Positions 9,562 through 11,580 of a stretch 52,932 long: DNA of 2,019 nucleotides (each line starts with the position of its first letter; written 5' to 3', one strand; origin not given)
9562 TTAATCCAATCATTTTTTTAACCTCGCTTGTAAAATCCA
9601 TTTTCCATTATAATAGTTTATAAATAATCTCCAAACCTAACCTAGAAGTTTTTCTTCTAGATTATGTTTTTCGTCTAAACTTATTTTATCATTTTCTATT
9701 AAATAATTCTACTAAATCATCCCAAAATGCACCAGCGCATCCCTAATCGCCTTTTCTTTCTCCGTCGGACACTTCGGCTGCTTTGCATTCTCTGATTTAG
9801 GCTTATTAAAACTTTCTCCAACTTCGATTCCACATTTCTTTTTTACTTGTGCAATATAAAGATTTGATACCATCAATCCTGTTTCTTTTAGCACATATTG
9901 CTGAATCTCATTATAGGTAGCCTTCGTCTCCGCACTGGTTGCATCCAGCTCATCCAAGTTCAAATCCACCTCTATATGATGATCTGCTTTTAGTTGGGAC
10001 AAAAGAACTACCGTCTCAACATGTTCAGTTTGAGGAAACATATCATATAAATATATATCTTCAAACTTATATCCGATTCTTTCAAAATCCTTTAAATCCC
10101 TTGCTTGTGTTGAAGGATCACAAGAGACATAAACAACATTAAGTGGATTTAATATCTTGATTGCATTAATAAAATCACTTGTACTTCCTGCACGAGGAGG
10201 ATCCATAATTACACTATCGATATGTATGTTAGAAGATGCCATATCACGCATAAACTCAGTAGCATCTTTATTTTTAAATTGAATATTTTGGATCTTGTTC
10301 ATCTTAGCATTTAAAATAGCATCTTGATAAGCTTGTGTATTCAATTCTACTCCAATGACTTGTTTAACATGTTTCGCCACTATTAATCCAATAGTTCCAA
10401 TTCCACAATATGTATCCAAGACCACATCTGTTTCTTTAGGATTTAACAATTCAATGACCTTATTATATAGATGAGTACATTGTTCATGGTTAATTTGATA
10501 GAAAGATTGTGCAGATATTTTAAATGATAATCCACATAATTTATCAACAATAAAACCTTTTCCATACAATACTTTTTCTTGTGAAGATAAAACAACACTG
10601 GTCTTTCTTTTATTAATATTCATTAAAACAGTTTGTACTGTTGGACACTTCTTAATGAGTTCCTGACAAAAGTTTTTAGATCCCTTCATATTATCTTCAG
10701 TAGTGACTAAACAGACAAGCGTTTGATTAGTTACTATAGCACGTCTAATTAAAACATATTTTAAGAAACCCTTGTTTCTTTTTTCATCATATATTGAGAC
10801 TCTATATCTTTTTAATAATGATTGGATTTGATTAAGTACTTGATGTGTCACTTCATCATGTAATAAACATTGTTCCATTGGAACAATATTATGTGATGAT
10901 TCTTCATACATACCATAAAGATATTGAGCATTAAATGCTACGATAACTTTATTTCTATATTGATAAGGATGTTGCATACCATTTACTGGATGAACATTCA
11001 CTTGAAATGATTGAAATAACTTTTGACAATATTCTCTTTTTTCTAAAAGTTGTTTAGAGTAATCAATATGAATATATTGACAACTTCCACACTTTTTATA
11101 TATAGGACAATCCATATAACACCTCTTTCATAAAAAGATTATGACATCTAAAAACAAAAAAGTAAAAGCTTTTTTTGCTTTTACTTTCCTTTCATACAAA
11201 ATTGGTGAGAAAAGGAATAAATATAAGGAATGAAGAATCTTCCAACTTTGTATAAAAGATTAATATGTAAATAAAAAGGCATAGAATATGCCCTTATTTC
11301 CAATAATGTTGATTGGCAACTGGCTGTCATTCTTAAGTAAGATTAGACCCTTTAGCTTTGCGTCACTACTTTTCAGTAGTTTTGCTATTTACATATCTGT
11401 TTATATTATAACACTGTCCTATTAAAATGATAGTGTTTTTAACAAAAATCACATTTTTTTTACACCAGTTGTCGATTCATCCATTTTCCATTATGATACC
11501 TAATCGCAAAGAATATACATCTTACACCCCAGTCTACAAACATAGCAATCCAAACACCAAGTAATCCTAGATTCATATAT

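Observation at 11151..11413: Orphan c-di-GMP-I (GEMM-I)-like riboswitch with its own promoter, followed by two terminators and no ORF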

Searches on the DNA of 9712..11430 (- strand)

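Call 8: search_rna_families(sources=[L005, L006, L007, L008, L009, L010, L011, L012, L013, L014, L015, L016, L017, L018, L019, L020, L032, L044, L046], threshold=gathering)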
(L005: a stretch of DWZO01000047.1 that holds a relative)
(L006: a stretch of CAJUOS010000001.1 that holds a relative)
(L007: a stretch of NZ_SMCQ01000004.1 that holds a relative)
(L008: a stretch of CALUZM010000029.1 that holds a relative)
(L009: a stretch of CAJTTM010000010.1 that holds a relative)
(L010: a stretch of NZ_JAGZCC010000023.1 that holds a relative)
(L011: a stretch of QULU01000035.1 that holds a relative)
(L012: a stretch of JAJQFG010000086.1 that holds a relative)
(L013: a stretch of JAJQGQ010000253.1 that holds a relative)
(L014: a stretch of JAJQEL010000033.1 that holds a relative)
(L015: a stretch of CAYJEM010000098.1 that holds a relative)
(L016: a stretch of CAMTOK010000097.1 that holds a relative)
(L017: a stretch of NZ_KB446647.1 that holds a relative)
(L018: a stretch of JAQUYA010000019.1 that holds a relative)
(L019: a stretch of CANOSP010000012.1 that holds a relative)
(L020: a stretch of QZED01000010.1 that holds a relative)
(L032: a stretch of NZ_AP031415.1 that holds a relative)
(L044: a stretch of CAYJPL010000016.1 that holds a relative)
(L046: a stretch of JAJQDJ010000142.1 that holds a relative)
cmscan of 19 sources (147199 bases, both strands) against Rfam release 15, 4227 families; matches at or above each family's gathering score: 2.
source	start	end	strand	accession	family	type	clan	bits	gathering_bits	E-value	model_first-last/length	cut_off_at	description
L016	3771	3858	+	RF01051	c-di-GMP-I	Cis-reg; riboswitch;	CL00126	81.5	35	3.9e-14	1-87/87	no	c-di-GMP-I riboswitch aptamer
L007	3755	3837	+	RF01051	c-di-GMP-I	Cis-reg; riboswitch;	CL00126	76.4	35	6.9e-13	1-87/87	no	c-di-GMP-I riboswitch aptamer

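Call 39: search_rna_families(source=window, start=11090, end=11430, threshold=evalue, max_evalue=10, show_alignments=4)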
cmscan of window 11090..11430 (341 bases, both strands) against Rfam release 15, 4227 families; matches with E-value up to 10: 18.
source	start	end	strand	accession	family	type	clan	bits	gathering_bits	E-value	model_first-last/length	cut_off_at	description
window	11312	11396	-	RF01051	c-di-GMP-I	Cis-reg; riboswitch;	CL00126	77.4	35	9.5e-16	1-87/87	no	c-di-GMP-I riboswitch aptamer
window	11173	11232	+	RF03956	mir-737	Gene; miRNA;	-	19.9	60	1.1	1-63/63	no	mir-737 microRNA precursor family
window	11138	11187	+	RF02495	ohsC_RNA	Gene; antitoxin;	-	19.7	50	1.2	1-77/77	no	Oppression of Hydrophobic ORF by sRNA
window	11219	11299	+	RF02434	SpF39_sRNA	Gene; sRNA;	-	18.5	60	8.4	1-109/109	no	Streptococcus sRNA SpF39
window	11155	11228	+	RF01730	Termite-leu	Cis-reg;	-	16.9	51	0.42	1-78/78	no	Termite-leu RNA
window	11157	11247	+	RF02319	TtnuHACA12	Gene; snRNA; snoRNA; HACA-box;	-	16.5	80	9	1-131/131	no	Tetrahymena snoRNA TtnuHACA12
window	11273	11295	-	RF02592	Spy392987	Gene; antisense;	-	16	47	4.1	1-63/63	no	S. pyogenes antisense RNA 392987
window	11153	11242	-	RF01859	Phe_leader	Cis-reg; leader;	-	15.8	55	4.4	1-125/125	no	Phenylalanine leader peptide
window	11227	11298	+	RF02057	STnc40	Gene; sRNA;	-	15.1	45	6.2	1-70/70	no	Salmonella enterica sRNA STnc40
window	11254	11297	+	RF01666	rox2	Cis-reg;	-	15.1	55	9.7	1-71/71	no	Drosophila rox2 ncRNA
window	11150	11192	-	RF04343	Plastid-psbA-2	Cis-reg;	CL00153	14.8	55.8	5.2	1-60/60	no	Plastid-psbA-2 3UTR RNA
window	11154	11190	-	RF03210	mir-7359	Gene; miRNA;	-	14.7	90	7.3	1-56/56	no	mir-7359 microRNA precursor family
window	11149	11183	-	RF03356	mir-4782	Gene; miRNA;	-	14.2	100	9.2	23-57/79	no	mir-4782 microRNA precursor family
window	11111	11138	-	RF01135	sR24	Gene; snRNA; snoRNA; CD-box;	-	12.6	36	3.7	1-55/55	no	Small nucleolar RNA sR24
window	11187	11250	+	RF00428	SNORA38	Gene; snRNA; snoRNA; HACA-box;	-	11.8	60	7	1-131/131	no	Small nucleolar RNA SNORA38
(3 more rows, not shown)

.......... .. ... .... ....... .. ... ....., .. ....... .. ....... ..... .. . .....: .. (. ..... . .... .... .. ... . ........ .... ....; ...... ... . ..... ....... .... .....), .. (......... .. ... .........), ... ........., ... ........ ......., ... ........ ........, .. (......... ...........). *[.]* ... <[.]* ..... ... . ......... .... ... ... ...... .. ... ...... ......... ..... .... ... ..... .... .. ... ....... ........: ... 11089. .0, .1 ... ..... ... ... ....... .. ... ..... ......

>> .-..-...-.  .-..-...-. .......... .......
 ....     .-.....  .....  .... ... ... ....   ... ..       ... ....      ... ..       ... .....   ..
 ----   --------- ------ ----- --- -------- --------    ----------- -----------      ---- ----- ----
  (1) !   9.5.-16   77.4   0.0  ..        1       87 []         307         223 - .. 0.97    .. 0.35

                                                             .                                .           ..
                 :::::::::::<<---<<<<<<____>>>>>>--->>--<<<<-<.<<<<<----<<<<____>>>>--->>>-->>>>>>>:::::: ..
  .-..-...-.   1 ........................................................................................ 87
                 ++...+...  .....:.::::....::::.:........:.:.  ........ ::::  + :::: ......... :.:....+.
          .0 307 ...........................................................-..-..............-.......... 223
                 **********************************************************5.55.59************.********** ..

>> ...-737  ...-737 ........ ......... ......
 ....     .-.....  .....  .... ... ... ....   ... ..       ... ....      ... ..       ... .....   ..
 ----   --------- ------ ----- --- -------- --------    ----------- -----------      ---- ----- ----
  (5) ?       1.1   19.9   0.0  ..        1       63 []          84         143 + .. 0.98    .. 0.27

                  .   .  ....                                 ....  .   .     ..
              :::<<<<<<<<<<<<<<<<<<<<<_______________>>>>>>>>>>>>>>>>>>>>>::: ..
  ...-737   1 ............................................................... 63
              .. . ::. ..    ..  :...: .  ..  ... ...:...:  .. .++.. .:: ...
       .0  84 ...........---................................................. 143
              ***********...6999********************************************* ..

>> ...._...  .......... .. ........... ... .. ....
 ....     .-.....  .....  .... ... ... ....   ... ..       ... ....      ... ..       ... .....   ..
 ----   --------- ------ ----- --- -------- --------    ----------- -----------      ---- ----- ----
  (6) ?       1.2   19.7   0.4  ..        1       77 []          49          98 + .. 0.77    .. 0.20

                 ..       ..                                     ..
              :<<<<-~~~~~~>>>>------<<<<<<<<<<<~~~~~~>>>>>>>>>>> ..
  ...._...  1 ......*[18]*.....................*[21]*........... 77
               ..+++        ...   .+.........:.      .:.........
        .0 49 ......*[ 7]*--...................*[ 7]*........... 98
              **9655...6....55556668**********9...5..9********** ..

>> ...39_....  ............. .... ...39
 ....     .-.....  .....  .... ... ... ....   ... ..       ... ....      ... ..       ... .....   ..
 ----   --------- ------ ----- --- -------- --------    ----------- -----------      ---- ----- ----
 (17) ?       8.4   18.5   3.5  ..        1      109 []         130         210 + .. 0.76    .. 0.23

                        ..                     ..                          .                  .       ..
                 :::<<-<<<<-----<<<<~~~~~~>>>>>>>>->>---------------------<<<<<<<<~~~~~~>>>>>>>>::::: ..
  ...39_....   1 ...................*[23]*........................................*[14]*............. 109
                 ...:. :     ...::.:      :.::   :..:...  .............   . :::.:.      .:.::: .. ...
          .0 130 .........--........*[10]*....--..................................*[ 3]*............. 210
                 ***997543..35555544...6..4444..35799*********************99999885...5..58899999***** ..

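Call 42: search_rna_families(sources=[L007, L016, L076], threshold=evalue, max_evalue=10)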
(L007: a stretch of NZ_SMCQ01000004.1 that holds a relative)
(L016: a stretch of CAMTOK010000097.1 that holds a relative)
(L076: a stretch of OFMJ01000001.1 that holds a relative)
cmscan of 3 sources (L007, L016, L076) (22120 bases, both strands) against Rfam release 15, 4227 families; matches with E-value up to 10: 13.
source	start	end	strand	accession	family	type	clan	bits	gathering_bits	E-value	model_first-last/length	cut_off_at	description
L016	3771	3858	+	RF01051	c-di-GMP-I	Cis-reg; riboswitch;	CL00126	81.5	35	5.9e-15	1-87/87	no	c-di-GMP-I riboswitch aptamer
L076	6122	6206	-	RF01051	c-di-GMP-I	Cis-reg; riboswitch;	CL00126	79.2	35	2.2e-14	1-87/87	no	c-di-GMP-I riboswitch aptamer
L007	3755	3837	+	RF01051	c-di-GMP-I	Cis-reg; riboswitch;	CL00126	76.4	35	1e-13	1-87/87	no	c-di-GMP-I riboswitch aptamer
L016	3850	3940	-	RF02037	IMES-4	Gene;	-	24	48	5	1-80/80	no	IMES-4 RNA motif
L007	7789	7873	-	RF01410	BsrC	Gene; sRNA;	-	22.9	38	4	1-87/87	no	BsrC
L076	2547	2631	+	RF01226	snoZ5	Gene; snRNA; snoRNA; CD-box;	CL00045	22.7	60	8.6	1-113/113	no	Small nucleolar RNA Z5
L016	2611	2642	+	RF04344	Plastid-psbA-3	Cis-reg;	CL00153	22.6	48.4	4.6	1-57/57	no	Plastid-psbA-3 3UTR RNA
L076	5281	5321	+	RF04332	Plastid-rpoB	Cis-reg;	-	22.3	45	4.7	1-49/49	no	Plastid-rpoB 5UTR RNA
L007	7503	7530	+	RF01366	CRISPR-DR53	Gene; CRISPR;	-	21.7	45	5.7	1-37/37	no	CRISPR RNA direct repeat element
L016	1784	1830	+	RF02060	STnc410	Gene; sRNA;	-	18.6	50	4.6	1-158/158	no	Enterobacterial sRNA STnc410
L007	867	989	-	RF02060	STnc410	Gene; sRNA;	-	18.1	50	6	1-158/158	no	Enterobacterial sRNA STnc410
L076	1816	1876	-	RF02060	STnc410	Gene; sRNA;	-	17.9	50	7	1-158/158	no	Enterobacterial sRNA STnc410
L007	3562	3686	+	RF02453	ncr952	Gene; sRNA;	-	17.5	100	6.5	1-143/143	no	Bacillus sRNA ncr952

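Call 64: search_rna_families(sources=[L132, L136], threshold=evalue, max_evalue=1, show_alignments=2)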
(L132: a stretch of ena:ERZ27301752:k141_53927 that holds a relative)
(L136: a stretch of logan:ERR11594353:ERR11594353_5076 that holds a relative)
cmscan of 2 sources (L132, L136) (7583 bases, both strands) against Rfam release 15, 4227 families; matches with E-value up to 1: 4.
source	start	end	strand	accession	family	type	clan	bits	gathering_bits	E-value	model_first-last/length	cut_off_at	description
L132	1258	1340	+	RF01051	c-di-GMP-I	Cis-reg; riboswitch;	CL00126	76.5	35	3.4e-14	1-87/87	no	c-di-GMP-I riboswitch aptamer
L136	1085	1168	+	RF01051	c-di-GMP-I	Cis-reg; riboswitch;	CL00126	69.4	35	1.9e-12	1-87/87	no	c-di-GMP-I riboswitch aptamer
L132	2742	2833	+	RF00515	PyrR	Cis-reg;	-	28.6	54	0.87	1-115/115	no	PyrR binding site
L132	3423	3516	+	RF02534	Noro_CRE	Cis-reg;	-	20.9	35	0.38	1-52/52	no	Norovirus cis-acting replication element (CRE)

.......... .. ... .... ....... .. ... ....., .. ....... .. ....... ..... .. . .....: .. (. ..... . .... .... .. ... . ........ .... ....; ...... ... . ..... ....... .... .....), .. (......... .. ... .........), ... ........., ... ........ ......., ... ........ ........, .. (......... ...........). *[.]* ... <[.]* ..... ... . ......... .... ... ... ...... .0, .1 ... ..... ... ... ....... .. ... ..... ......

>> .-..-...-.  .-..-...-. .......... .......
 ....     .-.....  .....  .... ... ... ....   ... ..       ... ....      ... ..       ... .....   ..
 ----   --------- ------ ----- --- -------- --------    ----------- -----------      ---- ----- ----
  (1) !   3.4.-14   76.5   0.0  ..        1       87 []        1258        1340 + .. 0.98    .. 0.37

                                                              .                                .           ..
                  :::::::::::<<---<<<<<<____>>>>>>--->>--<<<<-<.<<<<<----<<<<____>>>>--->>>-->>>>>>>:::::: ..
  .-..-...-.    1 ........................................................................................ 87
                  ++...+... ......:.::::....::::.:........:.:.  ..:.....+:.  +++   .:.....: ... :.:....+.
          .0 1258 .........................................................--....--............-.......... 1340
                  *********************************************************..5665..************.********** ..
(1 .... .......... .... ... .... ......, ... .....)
